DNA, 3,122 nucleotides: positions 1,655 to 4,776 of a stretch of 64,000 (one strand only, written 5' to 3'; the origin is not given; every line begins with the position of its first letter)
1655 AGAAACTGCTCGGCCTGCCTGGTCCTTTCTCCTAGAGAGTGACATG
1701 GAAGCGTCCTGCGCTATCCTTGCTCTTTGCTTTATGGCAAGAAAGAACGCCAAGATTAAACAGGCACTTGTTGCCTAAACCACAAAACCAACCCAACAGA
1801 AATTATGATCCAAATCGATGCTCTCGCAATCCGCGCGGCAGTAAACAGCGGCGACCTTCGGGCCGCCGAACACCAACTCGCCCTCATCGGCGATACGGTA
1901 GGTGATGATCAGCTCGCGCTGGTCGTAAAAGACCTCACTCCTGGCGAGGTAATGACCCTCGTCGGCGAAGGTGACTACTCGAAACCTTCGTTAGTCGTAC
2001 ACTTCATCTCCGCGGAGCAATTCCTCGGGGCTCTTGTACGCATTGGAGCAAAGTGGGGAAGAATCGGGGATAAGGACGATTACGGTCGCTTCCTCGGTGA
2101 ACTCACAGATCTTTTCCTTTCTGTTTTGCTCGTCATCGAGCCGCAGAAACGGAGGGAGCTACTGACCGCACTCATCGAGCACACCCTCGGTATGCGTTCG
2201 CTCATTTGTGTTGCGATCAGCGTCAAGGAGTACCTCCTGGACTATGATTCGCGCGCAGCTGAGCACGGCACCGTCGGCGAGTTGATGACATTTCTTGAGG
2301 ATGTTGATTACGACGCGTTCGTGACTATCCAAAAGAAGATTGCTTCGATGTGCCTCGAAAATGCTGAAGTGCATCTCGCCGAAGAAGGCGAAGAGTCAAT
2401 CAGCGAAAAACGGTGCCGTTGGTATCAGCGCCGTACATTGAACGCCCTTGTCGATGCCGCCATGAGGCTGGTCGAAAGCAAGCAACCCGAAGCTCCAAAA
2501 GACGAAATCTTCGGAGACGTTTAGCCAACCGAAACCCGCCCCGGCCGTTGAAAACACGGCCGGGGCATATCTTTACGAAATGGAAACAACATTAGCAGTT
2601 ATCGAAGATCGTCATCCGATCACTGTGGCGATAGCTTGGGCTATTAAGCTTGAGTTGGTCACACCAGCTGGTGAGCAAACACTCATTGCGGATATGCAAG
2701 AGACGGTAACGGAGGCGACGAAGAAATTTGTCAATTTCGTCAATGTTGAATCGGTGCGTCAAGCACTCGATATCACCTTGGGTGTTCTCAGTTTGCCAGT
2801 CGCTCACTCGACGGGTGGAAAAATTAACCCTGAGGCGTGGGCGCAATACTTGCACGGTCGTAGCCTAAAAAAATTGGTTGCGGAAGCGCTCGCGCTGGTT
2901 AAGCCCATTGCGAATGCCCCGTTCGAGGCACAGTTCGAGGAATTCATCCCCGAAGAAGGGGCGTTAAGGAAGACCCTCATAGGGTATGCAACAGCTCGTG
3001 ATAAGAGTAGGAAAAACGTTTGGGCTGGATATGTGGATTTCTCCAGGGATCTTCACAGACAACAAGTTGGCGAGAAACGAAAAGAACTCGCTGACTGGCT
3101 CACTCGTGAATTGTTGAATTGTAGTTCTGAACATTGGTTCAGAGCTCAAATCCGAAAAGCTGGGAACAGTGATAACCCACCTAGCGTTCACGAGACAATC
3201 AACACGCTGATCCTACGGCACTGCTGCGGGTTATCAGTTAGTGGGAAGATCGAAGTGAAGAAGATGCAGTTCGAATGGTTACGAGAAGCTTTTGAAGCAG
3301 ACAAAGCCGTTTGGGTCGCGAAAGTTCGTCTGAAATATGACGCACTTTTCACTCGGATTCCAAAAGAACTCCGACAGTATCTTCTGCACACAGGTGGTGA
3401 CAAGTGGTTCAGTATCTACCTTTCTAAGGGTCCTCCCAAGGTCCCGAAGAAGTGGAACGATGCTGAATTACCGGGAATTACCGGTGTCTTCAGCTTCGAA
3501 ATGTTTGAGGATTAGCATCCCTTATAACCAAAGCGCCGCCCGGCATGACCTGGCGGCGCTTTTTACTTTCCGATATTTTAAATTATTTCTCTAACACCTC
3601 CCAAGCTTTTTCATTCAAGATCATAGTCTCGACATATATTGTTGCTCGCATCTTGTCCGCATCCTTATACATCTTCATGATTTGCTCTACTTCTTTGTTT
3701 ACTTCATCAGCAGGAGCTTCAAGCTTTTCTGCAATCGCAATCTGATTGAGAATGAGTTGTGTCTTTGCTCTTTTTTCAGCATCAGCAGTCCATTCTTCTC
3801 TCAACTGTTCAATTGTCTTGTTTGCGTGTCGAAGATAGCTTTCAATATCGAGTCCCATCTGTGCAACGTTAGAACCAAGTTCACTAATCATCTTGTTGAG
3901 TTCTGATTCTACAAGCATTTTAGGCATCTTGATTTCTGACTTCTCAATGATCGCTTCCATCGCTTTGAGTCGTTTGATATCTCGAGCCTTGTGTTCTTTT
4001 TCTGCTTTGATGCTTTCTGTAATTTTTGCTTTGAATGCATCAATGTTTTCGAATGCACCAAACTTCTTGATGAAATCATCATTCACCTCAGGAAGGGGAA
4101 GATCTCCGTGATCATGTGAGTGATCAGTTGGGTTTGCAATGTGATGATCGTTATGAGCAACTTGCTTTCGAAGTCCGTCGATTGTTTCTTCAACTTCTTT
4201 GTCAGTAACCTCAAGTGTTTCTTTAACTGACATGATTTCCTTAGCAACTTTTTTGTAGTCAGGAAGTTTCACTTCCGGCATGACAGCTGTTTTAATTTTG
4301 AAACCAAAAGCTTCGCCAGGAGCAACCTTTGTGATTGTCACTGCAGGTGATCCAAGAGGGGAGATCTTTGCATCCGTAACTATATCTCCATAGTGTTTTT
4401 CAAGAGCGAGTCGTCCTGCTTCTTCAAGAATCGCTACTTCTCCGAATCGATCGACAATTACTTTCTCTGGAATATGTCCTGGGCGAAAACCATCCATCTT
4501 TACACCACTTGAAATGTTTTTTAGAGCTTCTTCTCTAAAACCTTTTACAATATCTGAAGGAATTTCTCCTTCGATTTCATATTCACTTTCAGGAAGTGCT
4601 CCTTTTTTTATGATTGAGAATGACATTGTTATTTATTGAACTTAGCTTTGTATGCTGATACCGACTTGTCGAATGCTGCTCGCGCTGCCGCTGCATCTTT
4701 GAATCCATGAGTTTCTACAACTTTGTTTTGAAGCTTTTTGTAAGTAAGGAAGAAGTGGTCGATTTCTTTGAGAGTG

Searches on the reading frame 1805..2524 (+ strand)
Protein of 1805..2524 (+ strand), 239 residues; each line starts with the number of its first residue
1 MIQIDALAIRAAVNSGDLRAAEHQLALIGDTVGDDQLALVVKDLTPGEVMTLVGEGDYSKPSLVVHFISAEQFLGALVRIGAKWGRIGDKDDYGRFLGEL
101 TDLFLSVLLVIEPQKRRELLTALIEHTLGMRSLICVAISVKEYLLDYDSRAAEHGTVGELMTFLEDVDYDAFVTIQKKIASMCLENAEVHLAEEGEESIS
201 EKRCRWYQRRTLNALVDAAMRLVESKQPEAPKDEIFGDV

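Call 7: search_protein_families(library=pfam, proteins=[window:1805-2524:+], max_evalue=0.1)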
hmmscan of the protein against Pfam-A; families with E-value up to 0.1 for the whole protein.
window:1805-2524:+ (239 aa): 0 families

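Call 8: search_protein_families(library=phrogs, proteins=[window:1805-2524:+], max_evalue=0.1)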
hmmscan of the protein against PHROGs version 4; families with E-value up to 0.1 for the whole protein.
window:1805-2524:+ (239 aa): 2 families
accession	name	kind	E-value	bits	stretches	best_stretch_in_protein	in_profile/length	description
phrog_30415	-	unknown function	0.0066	17.7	1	157-230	7-76/90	-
phrog_33494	-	unknown function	0.013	14.8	1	32-132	505-605/653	-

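Call 85: search_protein_families(library=padloc, proteins=[window:1805-2524:+], max_evalue=0.01)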
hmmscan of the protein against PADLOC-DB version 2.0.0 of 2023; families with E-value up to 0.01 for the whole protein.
window:1805-2524:+ (239 aa): 0 families

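Call 86: search_protein_families(library=ncbifam, proteins=[window:1805-2524:+], max_evalue=0.01)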
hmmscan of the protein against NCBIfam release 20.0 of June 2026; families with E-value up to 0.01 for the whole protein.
window:1805-2524:+ (239 aa): 1 family
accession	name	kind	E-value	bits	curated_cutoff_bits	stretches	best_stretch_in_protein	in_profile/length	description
NF047889.1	ColdAdpAtcB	equivalog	0.0051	16.3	440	1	2-129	5-131/252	cold adaptation protein AtcB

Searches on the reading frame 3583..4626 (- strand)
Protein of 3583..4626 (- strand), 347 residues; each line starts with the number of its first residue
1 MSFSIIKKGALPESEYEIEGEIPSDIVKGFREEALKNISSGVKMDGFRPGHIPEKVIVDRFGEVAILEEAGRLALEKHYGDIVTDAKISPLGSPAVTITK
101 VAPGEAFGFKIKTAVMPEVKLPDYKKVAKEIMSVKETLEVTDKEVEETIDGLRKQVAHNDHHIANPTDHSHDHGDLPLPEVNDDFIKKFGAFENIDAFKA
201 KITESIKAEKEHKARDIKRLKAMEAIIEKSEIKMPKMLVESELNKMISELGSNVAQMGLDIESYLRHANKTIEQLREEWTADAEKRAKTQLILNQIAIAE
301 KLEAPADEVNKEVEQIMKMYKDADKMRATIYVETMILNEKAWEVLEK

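Call 72: list_cluster_members(proteins=[window:3583-4626:-, window:5179-6414:-, window:6790-8589:+])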
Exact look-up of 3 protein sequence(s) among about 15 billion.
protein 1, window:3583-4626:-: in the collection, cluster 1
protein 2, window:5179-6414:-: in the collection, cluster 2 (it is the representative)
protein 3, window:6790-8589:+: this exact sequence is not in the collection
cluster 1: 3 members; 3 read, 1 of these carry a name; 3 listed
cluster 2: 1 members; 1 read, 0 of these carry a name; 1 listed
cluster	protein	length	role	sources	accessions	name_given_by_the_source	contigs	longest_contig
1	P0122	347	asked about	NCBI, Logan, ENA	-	-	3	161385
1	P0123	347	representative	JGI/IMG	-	FKBP-type peptidyl-prolyl cis-trans isomerase (trigger factor)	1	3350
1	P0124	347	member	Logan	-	-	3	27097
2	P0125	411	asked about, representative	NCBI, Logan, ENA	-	-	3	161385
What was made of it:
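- Tried and rejected: None was returned (call 72).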
